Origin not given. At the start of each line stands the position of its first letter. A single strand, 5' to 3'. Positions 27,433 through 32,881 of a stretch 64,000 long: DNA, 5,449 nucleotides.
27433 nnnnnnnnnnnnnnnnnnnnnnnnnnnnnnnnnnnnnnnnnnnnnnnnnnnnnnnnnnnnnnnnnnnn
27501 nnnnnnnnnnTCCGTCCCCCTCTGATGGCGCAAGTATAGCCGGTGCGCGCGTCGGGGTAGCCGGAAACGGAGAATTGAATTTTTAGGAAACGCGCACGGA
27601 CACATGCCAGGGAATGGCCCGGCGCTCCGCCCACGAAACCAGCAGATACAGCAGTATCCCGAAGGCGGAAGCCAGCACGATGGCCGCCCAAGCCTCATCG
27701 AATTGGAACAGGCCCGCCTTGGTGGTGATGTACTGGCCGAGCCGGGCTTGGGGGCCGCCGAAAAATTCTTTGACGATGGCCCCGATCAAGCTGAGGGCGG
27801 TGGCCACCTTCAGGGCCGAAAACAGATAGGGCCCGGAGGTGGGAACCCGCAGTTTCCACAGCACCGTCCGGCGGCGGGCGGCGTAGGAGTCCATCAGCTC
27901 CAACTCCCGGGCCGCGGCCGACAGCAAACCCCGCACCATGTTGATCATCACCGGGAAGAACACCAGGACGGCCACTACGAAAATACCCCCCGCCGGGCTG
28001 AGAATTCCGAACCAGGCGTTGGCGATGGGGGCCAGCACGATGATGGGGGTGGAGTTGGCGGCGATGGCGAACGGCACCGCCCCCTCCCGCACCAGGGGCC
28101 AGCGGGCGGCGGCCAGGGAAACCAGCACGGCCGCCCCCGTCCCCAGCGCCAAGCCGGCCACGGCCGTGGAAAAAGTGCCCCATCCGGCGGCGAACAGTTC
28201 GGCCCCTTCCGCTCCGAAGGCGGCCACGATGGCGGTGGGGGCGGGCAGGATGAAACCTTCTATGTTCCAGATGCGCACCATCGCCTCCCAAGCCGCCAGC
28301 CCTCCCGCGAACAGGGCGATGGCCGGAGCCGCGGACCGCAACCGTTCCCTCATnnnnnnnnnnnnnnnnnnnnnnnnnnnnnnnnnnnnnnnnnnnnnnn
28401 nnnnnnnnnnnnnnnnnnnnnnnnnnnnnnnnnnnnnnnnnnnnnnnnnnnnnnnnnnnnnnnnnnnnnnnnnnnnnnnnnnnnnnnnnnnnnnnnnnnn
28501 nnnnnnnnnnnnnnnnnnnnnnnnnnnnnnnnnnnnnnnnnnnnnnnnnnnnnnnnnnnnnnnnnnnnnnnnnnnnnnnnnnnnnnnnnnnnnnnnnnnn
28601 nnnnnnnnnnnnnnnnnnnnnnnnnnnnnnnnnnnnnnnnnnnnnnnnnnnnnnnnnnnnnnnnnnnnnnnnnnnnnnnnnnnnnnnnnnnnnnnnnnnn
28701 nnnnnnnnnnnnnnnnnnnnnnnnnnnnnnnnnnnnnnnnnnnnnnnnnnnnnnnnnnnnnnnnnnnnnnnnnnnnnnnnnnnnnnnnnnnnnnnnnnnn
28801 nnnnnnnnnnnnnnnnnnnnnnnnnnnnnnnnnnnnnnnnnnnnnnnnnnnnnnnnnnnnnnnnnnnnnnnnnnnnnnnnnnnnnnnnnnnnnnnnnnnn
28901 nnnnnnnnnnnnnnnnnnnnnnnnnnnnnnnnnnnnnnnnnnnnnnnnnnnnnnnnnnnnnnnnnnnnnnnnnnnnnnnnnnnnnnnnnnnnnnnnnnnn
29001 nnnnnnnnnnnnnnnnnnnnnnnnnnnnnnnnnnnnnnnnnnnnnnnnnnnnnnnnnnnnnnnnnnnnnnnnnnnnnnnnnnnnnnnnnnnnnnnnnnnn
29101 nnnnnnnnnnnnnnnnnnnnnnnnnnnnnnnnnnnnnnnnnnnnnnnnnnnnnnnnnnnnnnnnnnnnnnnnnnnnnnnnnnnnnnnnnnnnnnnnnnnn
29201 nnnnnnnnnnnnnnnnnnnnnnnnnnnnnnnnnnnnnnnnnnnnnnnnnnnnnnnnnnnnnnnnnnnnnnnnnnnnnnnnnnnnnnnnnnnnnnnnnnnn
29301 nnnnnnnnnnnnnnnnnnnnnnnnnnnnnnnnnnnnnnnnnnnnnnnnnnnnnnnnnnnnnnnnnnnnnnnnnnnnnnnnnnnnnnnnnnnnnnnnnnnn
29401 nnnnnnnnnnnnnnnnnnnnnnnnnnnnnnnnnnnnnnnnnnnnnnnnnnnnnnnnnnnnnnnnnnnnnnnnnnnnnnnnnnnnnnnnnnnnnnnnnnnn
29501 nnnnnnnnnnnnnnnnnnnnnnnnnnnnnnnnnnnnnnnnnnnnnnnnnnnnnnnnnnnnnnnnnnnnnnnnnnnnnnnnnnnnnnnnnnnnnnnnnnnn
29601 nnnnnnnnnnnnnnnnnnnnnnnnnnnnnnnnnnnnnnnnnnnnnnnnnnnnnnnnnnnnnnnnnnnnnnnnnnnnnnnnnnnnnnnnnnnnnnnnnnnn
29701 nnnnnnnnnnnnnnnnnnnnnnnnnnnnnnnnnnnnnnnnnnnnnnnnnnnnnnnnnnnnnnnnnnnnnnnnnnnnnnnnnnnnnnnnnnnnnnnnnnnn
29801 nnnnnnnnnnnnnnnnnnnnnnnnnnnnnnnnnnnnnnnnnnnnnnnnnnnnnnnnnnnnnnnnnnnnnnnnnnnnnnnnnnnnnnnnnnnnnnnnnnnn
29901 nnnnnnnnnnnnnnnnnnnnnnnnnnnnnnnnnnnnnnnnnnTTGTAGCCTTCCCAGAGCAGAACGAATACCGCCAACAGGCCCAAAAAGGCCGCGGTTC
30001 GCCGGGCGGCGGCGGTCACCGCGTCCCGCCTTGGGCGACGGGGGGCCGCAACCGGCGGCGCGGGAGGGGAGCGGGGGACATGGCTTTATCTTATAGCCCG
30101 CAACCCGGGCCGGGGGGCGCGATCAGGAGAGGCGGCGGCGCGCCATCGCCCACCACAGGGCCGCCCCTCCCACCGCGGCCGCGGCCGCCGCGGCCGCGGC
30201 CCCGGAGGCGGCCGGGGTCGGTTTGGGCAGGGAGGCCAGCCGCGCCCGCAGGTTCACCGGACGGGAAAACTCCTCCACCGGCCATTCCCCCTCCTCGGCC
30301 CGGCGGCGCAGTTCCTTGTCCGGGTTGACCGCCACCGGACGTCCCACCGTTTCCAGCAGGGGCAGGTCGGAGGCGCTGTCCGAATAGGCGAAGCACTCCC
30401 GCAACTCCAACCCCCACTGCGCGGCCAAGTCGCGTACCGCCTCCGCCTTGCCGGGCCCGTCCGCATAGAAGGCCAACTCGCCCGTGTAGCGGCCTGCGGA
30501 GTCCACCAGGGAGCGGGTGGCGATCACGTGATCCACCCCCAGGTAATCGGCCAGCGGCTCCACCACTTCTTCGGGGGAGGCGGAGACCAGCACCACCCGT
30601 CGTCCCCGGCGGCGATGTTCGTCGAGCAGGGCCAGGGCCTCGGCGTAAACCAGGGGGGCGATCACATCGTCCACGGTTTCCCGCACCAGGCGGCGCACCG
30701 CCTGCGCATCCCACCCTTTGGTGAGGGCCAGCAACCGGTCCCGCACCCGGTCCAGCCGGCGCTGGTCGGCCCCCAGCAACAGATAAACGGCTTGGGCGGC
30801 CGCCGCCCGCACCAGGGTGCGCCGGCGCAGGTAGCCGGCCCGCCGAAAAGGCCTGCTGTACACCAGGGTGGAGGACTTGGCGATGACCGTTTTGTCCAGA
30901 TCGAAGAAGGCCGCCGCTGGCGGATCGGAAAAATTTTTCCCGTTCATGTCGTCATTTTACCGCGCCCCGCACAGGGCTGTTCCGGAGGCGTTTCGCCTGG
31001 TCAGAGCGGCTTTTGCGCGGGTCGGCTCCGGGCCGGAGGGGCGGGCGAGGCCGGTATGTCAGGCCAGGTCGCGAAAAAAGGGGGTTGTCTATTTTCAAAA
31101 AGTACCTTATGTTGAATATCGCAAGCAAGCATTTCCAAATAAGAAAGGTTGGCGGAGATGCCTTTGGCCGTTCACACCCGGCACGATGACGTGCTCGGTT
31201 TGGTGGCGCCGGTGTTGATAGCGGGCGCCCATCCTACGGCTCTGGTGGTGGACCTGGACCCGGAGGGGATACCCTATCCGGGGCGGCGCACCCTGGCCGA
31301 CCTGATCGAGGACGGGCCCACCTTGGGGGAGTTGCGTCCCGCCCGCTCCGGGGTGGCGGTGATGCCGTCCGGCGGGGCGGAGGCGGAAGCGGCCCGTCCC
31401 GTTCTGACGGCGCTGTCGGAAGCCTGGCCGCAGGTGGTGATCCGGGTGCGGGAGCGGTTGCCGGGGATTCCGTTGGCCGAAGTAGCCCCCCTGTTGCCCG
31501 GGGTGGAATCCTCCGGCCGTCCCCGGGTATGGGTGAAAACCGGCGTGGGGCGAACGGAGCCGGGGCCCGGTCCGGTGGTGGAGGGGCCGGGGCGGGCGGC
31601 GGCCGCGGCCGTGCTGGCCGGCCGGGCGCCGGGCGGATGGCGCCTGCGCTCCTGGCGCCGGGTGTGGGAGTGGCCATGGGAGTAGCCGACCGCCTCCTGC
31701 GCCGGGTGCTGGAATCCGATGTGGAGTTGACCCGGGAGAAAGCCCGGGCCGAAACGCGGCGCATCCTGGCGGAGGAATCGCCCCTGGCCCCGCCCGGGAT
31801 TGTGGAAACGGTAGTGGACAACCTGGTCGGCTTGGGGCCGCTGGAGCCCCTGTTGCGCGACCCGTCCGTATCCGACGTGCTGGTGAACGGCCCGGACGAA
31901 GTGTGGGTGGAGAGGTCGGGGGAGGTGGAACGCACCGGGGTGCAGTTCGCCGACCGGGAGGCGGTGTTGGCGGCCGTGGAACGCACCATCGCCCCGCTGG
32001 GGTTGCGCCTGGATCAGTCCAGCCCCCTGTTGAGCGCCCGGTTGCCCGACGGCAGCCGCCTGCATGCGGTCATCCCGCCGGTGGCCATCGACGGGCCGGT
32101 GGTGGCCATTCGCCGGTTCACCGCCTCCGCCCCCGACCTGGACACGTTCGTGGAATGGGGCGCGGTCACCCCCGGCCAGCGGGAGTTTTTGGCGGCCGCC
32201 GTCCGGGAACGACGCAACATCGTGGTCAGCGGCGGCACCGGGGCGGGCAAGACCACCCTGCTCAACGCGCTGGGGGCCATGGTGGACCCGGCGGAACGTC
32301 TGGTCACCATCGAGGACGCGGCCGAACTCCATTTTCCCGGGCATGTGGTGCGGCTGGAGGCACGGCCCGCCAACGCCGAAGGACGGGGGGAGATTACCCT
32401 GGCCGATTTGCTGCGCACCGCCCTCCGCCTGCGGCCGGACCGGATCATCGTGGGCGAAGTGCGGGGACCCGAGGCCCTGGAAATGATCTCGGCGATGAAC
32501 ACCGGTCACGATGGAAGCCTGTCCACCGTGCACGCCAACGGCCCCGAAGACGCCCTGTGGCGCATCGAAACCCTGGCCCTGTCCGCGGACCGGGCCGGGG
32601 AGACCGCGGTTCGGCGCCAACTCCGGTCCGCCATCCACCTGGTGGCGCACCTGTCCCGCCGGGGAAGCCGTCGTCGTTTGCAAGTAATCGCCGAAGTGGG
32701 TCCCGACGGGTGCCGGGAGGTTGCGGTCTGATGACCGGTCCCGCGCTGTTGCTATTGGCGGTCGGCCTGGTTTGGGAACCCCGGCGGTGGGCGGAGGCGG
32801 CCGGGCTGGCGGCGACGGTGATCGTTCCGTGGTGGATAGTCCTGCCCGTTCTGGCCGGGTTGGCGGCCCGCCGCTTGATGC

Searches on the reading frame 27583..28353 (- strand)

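Call 48: search_protein_families(library=pfam, proteins=[window:27583-28353:-], max_evalue=0.001)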
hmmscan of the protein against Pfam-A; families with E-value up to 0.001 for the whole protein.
window:27583-28353:- (256 aa): 1 family
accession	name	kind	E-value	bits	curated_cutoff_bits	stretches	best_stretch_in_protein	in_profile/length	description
PF00528.27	BPD_transp_1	-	4.7e-16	59.5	26.4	1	76-245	2-181/184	Binding-protein-dependent transport system inner membrane component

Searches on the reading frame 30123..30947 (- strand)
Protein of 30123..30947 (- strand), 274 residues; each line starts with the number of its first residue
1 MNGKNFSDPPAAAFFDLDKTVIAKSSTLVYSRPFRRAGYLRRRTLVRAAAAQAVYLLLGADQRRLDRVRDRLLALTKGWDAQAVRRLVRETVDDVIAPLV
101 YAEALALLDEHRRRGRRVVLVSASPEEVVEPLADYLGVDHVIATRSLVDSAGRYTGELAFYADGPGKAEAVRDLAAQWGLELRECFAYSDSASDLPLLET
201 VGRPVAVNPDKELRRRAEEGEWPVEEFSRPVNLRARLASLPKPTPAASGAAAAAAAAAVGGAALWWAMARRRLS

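Call 48: search_protein_families(library=pfam, proteins=[window:30123-30947:-], max_evalue=0.001)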
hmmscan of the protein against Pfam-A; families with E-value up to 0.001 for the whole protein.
window:30123-30947:- (274 aa): 3 families
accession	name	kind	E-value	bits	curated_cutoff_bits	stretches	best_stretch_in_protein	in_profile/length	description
PF12710.13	HAD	-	5.8e-38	131.6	27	1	13-199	1-189/189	haloacid dehalogenase-like hydrolase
PF00702.32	Hydrolase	-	3.2e-09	37.9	26.4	1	12-201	3-190/191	haloacid dehalogenase-like hydrolase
PF08282.18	Hydrolase_3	-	0.00011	22.5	20.9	1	160-208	181-229/255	haloacid dehalogenase-like hydrolase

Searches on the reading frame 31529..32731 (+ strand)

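Call 49: search_protein_families(library=pfam, proteins=[window:31529-32731:+], max_evalue=0.001)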
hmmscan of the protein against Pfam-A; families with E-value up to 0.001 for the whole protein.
window:31529-32731:+ (400 aa): 5 families
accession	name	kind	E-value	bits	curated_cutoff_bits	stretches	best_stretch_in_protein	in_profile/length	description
PF00437.27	T2SSE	-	3.6e-58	197.4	24.9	1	101-377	4-279/370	Type II/IV secretion system protein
PF13555.12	AAA_29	-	0.00038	20.6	27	1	225-257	19-51/61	P-loop containing region of AAA domain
PF13604.12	AAA_30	-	0.00039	20.7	27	1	214-255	3-45/191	AAA domain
PF00005.33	ABC_tran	-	0.0006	20.9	25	0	225-263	8-46/137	ABC transporter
PF13191.12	AAA_16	-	0.00069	20.6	32.6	0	223-274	18-64/167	AAA ATPase domain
